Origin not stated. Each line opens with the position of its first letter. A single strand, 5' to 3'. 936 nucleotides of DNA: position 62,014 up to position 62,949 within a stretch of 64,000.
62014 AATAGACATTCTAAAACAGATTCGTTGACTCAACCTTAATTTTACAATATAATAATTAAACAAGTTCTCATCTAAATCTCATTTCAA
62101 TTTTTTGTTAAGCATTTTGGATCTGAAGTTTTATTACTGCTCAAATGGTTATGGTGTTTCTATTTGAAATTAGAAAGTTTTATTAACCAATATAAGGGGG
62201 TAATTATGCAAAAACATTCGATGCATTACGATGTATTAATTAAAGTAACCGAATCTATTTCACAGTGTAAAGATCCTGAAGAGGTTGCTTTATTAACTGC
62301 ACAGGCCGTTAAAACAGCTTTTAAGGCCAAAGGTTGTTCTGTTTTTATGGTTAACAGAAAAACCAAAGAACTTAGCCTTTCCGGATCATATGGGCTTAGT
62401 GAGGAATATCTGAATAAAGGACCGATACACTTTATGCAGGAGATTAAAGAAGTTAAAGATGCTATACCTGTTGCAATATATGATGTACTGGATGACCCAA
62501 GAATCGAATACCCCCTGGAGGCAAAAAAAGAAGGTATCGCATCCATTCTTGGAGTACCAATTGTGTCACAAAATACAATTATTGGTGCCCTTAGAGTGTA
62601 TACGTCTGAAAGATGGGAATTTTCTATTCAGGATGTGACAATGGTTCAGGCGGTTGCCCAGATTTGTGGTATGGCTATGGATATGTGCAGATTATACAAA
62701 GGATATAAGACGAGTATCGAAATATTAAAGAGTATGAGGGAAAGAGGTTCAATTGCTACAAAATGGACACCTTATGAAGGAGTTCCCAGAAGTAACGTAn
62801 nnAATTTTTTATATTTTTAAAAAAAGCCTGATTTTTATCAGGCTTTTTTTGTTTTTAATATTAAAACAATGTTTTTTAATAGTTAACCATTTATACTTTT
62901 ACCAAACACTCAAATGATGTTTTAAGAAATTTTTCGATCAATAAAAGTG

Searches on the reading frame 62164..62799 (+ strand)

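Call 57: search_protein_families(library=pfam, proteins=[window:62164-62799:+], max_evalue=0.00001)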
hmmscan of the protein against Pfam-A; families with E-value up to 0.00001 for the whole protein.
window:62164-62799:+ (212 aa): 2 families
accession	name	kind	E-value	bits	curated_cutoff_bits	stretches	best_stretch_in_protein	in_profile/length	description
PF01590.32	GAF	-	2.1e-11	44.9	22.4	1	37-171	1-132/133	GAF domain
PF13185.12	GAF_2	-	3.2e-11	44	28.6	1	36-173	2-136/136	GAF domain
